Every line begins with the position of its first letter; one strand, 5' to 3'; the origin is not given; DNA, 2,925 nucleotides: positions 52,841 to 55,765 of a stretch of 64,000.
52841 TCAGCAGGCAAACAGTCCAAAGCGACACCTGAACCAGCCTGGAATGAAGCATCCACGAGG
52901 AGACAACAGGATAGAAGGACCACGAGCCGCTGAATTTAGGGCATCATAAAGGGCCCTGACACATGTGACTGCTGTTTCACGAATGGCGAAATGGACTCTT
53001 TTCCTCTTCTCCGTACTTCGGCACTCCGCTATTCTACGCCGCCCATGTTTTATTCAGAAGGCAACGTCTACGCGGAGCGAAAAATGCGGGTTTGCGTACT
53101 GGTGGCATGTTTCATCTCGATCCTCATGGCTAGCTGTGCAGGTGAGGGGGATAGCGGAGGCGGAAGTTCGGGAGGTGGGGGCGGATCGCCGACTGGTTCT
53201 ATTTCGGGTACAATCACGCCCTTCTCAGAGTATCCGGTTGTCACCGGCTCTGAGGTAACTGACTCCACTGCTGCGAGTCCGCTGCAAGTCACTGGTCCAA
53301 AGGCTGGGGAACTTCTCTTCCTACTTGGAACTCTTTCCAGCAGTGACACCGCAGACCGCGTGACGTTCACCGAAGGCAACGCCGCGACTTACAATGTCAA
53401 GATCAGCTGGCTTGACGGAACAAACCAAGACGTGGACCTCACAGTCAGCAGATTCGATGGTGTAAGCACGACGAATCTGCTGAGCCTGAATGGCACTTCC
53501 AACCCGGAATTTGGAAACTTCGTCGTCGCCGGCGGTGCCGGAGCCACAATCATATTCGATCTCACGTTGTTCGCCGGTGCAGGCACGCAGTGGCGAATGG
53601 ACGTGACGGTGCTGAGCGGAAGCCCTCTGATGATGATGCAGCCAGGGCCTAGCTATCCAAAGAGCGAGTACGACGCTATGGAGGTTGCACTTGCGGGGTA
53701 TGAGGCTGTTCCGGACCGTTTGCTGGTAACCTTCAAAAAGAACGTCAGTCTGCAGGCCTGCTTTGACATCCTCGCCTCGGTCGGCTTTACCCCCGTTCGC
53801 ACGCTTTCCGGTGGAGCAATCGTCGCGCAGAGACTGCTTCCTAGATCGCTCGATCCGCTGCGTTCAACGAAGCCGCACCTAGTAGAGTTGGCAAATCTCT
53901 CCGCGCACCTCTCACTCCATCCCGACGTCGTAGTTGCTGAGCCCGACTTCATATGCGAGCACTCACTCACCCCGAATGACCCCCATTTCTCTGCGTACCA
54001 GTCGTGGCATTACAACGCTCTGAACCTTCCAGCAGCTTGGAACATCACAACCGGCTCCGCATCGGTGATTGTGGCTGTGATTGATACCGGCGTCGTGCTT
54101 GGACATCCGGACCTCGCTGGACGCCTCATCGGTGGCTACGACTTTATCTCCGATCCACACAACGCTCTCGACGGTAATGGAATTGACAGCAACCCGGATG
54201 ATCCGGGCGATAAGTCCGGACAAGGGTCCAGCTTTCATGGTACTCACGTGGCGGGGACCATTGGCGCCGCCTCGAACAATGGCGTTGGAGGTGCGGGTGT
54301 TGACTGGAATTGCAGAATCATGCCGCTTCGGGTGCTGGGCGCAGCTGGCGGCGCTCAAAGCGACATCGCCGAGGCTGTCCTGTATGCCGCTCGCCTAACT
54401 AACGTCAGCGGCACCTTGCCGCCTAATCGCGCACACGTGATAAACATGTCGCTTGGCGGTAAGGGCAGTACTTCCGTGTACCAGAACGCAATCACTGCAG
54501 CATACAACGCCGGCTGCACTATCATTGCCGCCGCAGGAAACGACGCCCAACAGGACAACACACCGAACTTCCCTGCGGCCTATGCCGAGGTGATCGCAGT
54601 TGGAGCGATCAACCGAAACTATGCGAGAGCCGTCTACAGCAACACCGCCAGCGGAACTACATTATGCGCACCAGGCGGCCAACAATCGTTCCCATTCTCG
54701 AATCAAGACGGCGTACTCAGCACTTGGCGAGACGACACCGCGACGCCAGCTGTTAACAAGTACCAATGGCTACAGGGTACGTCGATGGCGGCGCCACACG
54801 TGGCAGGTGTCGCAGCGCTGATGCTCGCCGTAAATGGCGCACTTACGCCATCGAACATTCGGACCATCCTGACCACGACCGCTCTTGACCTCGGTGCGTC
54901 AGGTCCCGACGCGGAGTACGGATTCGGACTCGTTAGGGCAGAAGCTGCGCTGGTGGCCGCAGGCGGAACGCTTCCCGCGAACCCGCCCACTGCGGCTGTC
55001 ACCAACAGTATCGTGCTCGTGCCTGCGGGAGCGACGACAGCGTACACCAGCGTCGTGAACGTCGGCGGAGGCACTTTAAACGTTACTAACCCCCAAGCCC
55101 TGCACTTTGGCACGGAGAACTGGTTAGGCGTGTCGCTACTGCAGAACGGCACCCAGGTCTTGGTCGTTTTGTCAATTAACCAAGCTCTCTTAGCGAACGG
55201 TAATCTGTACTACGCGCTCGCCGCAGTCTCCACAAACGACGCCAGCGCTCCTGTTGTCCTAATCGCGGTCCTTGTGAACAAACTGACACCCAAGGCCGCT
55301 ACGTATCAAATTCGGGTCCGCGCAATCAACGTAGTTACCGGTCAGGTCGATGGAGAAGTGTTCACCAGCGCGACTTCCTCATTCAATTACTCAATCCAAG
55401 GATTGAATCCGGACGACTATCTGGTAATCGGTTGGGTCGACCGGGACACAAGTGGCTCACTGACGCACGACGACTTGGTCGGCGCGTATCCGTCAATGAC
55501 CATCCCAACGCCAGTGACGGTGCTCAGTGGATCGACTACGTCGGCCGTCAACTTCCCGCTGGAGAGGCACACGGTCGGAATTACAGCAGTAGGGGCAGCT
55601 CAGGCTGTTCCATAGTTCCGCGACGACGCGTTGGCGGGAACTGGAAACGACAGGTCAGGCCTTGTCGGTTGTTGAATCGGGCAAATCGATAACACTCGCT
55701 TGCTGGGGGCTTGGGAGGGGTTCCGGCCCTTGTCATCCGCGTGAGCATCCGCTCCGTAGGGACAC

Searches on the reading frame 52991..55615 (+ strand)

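Call 57: search_protein_families(library=padloc, proteins=[window:52991-55615:+], max_evalue=0.001)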
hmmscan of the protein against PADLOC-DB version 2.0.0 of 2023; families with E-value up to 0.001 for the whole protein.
window:52991-55615:+ (874 aa): 1 family
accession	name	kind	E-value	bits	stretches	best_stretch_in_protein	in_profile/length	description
PDLC03014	subtilase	-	6.8e-27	93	1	355-647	170-390/391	-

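Call 74: search_protein_families(library=pfam, proteins=[window:52991-55615:+], max_evalue=0.001)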
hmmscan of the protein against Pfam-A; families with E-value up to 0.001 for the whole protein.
window:52991-55615:+ (874 aa): 1 family
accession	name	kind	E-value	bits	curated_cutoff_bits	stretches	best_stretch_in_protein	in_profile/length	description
PF00082.27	Peptidase_S8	-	1.5e-56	192.2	21.8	1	358-646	3-288/288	Subtilase family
